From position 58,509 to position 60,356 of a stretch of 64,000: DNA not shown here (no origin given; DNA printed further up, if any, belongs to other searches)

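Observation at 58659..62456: Four-gene envelope glycan modification locus resembling the lipid A hexosamine pathway (lgmABCD / flmF2-naxD-flmK type)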

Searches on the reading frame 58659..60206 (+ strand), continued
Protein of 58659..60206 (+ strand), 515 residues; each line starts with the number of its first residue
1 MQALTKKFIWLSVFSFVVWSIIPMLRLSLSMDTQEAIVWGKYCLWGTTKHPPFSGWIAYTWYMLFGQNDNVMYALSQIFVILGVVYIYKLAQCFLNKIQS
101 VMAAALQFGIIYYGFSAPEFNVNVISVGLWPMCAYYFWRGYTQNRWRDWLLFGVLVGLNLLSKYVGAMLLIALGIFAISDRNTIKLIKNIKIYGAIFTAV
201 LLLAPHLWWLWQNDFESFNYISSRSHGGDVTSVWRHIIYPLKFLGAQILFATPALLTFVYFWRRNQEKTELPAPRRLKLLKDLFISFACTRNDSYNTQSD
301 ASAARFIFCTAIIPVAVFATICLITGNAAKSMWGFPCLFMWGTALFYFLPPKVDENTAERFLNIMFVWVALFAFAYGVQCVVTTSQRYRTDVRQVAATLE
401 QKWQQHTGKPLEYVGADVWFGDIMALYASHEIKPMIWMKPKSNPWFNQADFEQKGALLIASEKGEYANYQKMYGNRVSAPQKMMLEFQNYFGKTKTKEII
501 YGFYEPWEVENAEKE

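Call 65: find_encoding_contigs(protein=P0281, flank=7000, max_places=1)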
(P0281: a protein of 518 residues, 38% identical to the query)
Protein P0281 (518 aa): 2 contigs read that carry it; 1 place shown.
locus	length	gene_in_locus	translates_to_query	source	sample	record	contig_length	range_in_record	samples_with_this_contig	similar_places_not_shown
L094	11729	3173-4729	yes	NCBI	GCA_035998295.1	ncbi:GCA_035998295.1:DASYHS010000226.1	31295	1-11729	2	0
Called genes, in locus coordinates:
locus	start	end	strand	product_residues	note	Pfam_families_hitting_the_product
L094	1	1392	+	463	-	PF05977:MFS_3 (weak), PF07690:MFS_1, PF00083:Sugar_tr (weak)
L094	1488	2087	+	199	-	PF00081:Sod_Fe_N, PF02777:Sod_Fe_C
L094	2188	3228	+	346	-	PF12804:NTP_transf_3 (faint), PF00535:Glycos_transf_2, PF13641:Glyco_tranf_2_3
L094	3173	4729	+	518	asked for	PF13231:PMT_2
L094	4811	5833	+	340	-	PF00106:adh_short, PF08659:KR, PF13561:adh_short_C2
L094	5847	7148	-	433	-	PF06808:DctM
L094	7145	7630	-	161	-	PF04290:DctQ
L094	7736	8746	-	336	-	PF03480:DctP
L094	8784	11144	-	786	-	PF00067:p450, PF22290:DmmA-like_N, PF00111:Fer2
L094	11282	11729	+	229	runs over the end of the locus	PF01047:MarR (weak), PF08279:HTH_11 (weak), PF09339:HTH_IclR, PF12802:MarR_2 (weak), PF01614:IclR_C (weak)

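Call 66: find_encoding_contigs(protein=P0187, flank=7000, max_places=1)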
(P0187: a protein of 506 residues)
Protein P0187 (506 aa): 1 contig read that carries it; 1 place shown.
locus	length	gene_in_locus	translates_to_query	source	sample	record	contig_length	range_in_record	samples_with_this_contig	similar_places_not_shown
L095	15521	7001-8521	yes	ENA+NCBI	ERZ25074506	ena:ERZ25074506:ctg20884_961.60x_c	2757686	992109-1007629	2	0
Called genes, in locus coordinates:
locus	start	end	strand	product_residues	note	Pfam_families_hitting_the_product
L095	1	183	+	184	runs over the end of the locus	-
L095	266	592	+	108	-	PF00166:Cpn10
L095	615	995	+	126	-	PF21648:M1E1E6-like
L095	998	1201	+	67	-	-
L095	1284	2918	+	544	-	PF00118:Cpn60_TCP1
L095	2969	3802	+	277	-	-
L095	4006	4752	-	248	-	-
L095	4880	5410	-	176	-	PF08818:DUF1801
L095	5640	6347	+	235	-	-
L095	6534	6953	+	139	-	PF10517:DM13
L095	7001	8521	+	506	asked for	PF13231:PMT_2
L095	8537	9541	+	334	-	PF00535:Glycos_transf_2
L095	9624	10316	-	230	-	PF00254:FKBP_C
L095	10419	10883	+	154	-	PF11071:Nuc_deoxyri_tr3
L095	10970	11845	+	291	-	-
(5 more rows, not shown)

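Call 67: find_encoding_contigs(protein=P0333, flank=7000, max_places=1)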
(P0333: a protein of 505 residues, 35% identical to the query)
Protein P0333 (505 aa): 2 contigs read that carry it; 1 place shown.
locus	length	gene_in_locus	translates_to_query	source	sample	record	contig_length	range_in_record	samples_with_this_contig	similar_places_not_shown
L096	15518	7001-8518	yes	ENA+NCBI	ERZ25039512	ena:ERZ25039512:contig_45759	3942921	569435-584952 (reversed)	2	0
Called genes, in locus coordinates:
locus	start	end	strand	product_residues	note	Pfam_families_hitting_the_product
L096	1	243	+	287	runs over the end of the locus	PF00296:Bac_luciferase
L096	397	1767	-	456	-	PF00067:p450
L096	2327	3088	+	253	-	-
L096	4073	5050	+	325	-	PF20434:BD-FAE, PF07859:Abhydrolase_3, PF00326:Peptidase_S9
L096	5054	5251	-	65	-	-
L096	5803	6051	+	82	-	PF23987:Phage_holin_10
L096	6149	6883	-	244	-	PF04333:MlaA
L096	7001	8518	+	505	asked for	PF13231:PMT_2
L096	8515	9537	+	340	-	PF13641:Glyco_tranf_2_3 (weak), PF00535:Glycos_transf_2, PF10111:Glyco_tranf_2_2 (weak)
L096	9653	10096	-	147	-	-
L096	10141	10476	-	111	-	-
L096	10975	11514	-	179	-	-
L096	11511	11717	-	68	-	-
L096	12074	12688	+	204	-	PF01381:HTH_3, PF13560:HTH_31, PF00717:Peptidase_S24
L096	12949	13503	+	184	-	PF04542:Sigma70_r2, PF08281:Sigma70_r4_2, PF04545:Sigma70_r4 (weak)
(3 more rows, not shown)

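Call 68: find_encoding_contigs(protein=P0357, flank=7000, max_places=1)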
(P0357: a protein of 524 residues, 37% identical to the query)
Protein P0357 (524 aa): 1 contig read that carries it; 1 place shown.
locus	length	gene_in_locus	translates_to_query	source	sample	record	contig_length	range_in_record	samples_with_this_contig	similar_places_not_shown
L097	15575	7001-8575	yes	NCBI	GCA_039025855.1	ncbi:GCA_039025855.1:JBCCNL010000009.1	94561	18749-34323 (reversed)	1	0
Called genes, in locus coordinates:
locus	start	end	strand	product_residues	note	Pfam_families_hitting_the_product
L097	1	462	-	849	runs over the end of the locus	PF04174:CP_ATPgrasp_1, PF14403:CP_ATPgrasp_2, PF04168:Alpha-E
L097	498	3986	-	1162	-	PF08379:Bact_transglu_N, PF01841:Transglut_core, PF09899:DUF2126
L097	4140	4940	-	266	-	PF01925:TauE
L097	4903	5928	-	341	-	PF14525:AraC_binding_2 (faint), PF12852:Cupin_6, PF00165:HTH_AraC (weak), PF12833:HTH_18, PF00165:HTH_AraC (weak)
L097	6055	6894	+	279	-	PF05368:NmrA (faint), PF13460:NAD_binding_10 (weak)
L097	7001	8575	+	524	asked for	PF13231:PMT_2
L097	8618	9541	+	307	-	PF00535:Glycos_transf_2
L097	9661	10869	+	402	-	PF00162:PGK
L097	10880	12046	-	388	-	PF13191:AAA_16, PF20703:nSTAND1, PF00004:AAA (faint), PF05729:NACHT (faint), PF13401:AAA_22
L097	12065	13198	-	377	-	PF00005:ABC_tran, PF13304:AAA_21 (faint)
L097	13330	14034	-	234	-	PF02578:Cu-oxidase_4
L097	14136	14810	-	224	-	-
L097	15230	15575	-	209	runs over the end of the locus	-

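Call 69: find_encoding_contigs(protein=P0316, flank=7000, max_places=1)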
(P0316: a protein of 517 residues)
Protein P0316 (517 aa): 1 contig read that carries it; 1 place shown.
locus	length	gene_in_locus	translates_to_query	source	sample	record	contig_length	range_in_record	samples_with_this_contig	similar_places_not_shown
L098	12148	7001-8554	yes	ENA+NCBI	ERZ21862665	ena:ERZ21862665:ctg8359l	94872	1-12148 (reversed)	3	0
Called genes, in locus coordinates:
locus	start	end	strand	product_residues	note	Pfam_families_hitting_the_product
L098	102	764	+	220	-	PF03567:Sulfotransfer_2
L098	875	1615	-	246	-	-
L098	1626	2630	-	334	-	PF03385:STELLO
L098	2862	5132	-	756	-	PF10111:Glyco_tranf_2_2, PF05159:Capsule_synth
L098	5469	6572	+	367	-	PF00535:Glycos_transf_2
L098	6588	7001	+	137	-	PF04138:GtrA_DPMS_TM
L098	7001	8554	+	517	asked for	PF13231:PMT_2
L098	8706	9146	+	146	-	PF03061:4HBT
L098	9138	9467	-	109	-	PF00892:EamA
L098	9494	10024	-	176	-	-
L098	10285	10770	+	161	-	PF12802:MarR_2, PF01047:MarR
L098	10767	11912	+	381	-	PF25919:BSH_CusB (faint), PF00364:Biotin_lipoyl (faint), PF25917:BSH_RND, PF25990:Beta-barrel_YknX (faint), PF25935:BSH_LcnD (weak), PF25885:HH_EMRA, PF25954:Beta-barrel_RND_2, PF25963:Beta-barrel_AAEA, +1 more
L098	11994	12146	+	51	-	?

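Call 74: search_protein_families(library=pfam, proteins=[L054:11664-13553:+, L070:4591-5451:+, L008:13875-14561:+], max_evalue=0.0001)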
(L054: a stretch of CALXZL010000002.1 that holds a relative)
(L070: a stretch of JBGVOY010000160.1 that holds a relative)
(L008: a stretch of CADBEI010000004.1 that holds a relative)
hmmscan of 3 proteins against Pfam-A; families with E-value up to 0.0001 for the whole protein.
L054:11664-13553:+ (629 aa): 3 families
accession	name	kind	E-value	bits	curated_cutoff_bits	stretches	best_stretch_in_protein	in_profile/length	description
PF03797.25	Autotransporter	-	4.2e-42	145.1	26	1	367-607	1-254/255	Autotransporter beta-domain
PF03212.20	Pertactin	-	1.1e-16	61.3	22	1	227-322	20-120/121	Pertactin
PF16168.11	AIDA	-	3.2e-09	37.2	27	0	126-164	23-63/63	Adhesin of bacterial autotransporter system, probable stalk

L070:4591-5451:+ (286 aa): 3 families
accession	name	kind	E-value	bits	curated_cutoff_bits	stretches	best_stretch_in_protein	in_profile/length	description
PF13242.12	Hydrolase_like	-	2.1e-10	40.8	22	1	201-251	2-53/75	HAD-hyrolase-like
PF00702.32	Hydrolase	-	8.8e-08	33.2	26.4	1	82-237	35-188/191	haloacid dehalogenase-like hydrolase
PF13344.12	Hydrolase_6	-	7.3e-06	26.4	27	1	20-124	1-100/101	Haloacid dehalogenase-like hydrolase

L008:13875-14561:+ (228 aa): 2 families
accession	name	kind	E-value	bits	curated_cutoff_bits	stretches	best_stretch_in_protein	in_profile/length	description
PF05307.16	Bundlin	-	1.3e-11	45.4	22.3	1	37-178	6-133/151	Bundlin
PF08805.16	PilS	-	1.4e-07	32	22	1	39-150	3-101/138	PilS N terminal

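Call 75: search_protein_families(library=ncbifam, proteins=[L092:8572-9525:+, L093:5643-6587:+, L087:7379-8551:+, L089:4702-5895:+, L089:7417-8160:+, L085:3760-4626:-], max_evalue=1e-10)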
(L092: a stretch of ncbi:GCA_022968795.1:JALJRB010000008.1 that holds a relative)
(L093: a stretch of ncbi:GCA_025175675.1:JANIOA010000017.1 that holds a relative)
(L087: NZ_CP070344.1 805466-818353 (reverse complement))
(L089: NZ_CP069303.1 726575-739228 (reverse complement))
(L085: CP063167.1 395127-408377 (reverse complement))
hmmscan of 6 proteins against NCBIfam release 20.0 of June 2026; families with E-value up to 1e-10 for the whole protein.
L092:8572-9525:+ (317 aa): 1 family
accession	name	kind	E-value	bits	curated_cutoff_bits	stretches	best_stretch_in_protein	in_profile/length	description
NF007986.1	PRK10714.1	equivalog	1.2e-13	50.8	529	1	2-250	6-247/316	undecaprenyl-phosphate 4-deoxy-4-formamido-L-arabinose transferase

L093:5643-6587:+ (314 aa): 5 families
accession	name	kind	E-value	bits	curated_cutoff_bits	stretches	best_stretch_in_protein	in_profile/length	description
NF047588.1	GlcsyltransPgfSStrep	equivalog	1.6e-84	283.8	500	1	1-303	1-304/308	glycosyltransferase PgfS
NF007986.1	PRK10714.1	equivalog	2.8e-56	190.8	529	1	2-302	7-309/316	undecaprenyl-phosphate 4-deoxy-4-formamido-L-arabinose transferase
TIGR03937.1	PgaC_IcaA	equivalog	3.6e-19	69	422.3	1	2-94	46-135/407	poly-beta-1,6-N-acetyl-D-glucosamine synthase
NF041875.1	EPS_EpsD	equivalog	2.4e-13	50.2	370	1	3-145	1-144/325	exopolysaccharide biosynthesis glycosyltransferase EpsD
NF007482.0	PRK10073.1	equivalog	6.1e-13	48.5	423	1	2-105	7-106/334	glycosyltransferase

L087:7379-8551:+ (390 aa): 7 families
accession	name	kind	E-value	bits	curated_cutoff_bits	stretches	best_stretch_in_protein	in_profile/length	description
NF047588.1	GlcsyltransPgfSStrep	equivalog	1.6e-67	227.9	500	1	53-351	3-304/308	glycosyltransferase PgfS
NF007986.1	PRK10714.1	equivalog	2.3e-46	158.3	529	1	52-353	7-312/316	undecaprenyl-phosphate 4-deoxy-4-formamido-L-arabinose transferase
TIGR03965.1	mycofact_glyco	equivalog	1.3e-15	57.2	280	1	42-160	65-182/467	mycofactocin biosynthesis glycosyltransferase MftF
NF041875.1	EPS_EpsD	equivalog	1.9e-15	57.1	370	1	53-172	1-119/325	exopolysaccharide biosynthesis glycosyltransferase EpsD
TIGR03937.1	PgaC_IcaA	equivalog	3.9e-15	55.7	422.3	1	40-155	34-148/407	poly-beta-1,6-N-acetyl-D-glucosamine synthase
NF058614.1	PPMAGASynPpgS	equivalog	1.6e-12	47.3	370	1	55-216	4-166/226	polyprenyl-phospho-N-acetylgalactosaminyl synthase PpgS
TIGR04283.1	glyco_like_mftF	equivalog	1.2e-11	44.6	182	1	53-166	1-106/221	TIGR04283 family arsenosugar biosynthesis glycosyltransferase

L089:4702-5895:+ (397 aa): 2 families
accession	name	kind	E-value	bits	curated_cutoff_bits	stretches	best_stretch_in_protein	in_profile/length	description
NF047588.1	GlcsyltransPgfSStrep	equivalog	2.4e-62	210.9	500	1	68-378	2-305/308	glycosyltransferase PgfS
NF007986.1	PRK10714.1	equivalog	1.3e-39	136.1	529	1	67-376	6-309/316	undecaprenyl-phosphate 4-deoxy-4-formamido-L-arabinose transferase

L089:7417-8160:+ (247 aa): 1 family
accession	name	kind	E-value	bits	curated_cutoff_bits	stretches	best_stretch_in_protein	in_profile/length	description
NF002559.0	PRK02134.1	equivalog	1.4e-12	47.8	227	1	4-140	9-150/249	chitin disaccharide deacetylase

L085:3760-4626:- (288 aa): 2 families
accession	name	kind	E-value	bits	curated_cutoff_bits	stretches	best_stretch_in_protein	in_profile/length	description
NF002559.0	PRK02134.1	equivalog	3.6e-12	46.4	227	1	9-148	3-145/249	chitin disaccharide deacetylase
TIGR03473.1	HpnK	hypoth_equivalog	3.1e-11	43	232.6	0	9-150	2-152/283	hopanoid biosynthesis-associated protein HpnK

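Call 79: find_related_loci(query=A3, collection=metagenome_contigs, flank=10000)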
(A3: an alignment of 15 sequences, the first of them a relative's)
Query A3 (538 aa) in metagenome_contigs; peptide patterns used: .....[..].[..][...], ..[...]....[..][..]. (x = any residue, [..] = any of these).
600 stretches matched a pattern (row limit reached: there are more); 580 encode a relative of the query (tblastn E <= 1e-3); the best 80 are kept; 80 distinct loci.
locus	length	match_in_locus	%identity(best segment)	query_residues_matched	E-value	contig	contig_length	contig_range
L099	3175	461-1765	39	32-501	5e-93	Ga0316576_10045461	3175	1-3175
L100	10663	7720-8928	35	24-460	5e-89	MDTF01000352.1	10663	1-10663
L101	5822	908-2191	32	20-481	2e-87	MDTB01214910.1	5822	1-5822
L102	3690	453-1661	32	20-456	1e-85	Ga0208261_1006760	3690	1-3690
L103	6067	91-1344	33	24-481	1e-84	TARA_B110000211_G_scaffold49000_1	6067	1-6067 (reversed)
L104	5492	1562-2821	32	22-481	2e-83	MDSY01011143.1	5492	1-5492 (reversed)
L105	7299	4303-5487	34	32-456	2e-83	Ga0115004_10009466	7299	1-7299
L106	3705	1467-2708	34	28-481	1e-83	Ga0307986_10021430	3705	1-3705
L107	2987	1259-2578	38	32-505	6e-84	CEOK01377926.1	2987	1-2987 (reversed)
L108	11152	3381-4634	31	24-481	6e-82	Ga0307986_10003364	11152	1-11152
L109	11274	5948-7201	33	24-481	4e-82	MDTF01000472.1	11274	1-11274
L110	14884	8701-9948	34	28-481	6e-82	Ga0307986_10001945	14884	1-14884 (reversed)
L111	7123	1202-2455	34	24-481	4e-82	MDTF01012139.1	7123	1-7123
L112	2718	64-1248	32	28-456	8e-84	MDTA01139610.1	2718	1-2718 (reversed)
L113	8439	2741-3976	33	20-465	2e-81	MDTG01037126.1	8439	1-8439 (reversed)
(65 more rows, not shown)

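Call 91: search_dna_similar(query=window:58659-60206:+, collection=phages, mode=protein, max_evalue=0.01, max_rows=10)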
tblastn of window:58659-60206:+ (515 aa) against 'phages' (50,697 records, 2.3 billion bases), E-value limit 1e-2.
No match.
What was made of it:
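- On Gtr O-antigen seroconversion cassette (GtrA/GtrB/GtrC): The GT-C has no tblastn match in 50,697 phage records (call 91).
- Closest known: Gtr three-component O-antigen glucosylation. Different: The GT-C is a PMT_2 protein with no match to phage GtrC proteins (call 91).
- This GT-C has no phage match (call 91).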

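Call 99: search_solved_structures(query=A2, max_evalue=10, show_alignments=2)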
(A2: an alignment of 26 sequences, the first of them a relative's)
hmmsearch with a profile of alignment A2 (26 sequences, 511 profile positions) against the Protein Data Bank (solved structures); distinct sequences matched with E-value up to 10: 0.

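Call 101: search_protein_families(library=pfam, proteins=[L085:5914-7464:+, L089:5896-7398:+, L092:7001-8572:+, L086:5905-7368:+, L086:7316-7930:+, L085:3341-3763:-], max_evalue=0.001)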
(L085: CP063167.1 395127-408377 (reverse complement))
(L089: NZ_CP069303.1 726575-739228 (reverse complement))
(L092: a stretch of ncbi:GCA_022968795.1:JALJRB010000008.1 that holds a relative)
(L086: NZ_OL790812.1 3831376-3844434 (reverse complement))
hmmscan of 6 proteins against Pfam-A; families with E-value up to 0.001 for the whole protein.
L085:5914-7464:+ (516 aa): 1 family
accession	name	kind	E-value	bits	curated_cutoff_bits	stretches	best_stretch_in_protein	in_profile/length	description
PF13231.12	PMT_2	-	2.8e-18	67.1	26.1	1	47-209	1-160/160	Dolichyl-phosphate-mannose-protein mannosyltransferase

L089:5896-7398:+ (500 aa): 1 family
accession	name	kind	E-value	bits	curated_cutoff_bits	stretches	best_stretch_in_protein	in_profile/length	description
PF13231.12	PMT_2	-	1.9e-22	80.6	26.1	1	53-216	1-160/160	Dolichyl-phosphate-mannose-protein mannosyltransferase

L092:7001-8572:+ (523 aa): 1 family
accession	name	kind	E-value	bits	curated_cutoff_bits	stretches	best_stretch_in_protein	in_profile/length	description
PF13231.12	PMT_2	-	1.6e-35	123.2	26.1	1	54-214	1-160/160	Dolichyl-phosphate-mannose-protein mannosyltransferase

L086:5905-7368:+ (487 aa): 1 family
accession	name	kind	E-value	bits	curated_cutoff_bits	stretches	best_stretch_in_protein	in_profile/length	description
PF13231.12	PMT_2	-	3.5e-15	57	26.1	1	75-214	22-160/160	Dolichyl-phosphate-mannose-protein mannosyltransferase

L086:7316-7930:+ (204 aa): 3 families
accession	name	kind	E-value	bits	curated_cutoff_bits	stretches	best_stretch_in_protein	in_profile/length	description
PF13302.13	Acetyltransf_3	-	1.5e-32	113.6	25.4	1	34-174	1-138/138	Acetyltransferase (GNAT) domain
PF00583.31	Acetyltransf_1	-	3.1e-12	47.2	20.7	1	80-173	27-116/116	Acetyltransferase (GNAT) family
PF13420.13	Acetyltransf_4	-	1e-08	35.8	24.3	1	37-191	1-152/155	Acetyltransferase (GNAT) domain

L085:3341-3763:- (140 aa): 2 families
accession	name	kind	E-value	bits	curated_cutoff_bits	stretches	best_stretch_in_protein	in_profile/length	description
PF07366.18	SnoaL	-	6.5e-38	129.8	28.4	1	10-130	2-126/126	SnoaL-like polyketide cyclase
PF12680.13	SnoaL_2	-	2.1e-13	51.2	27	1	13-117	2-102/102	SnoaL-like domain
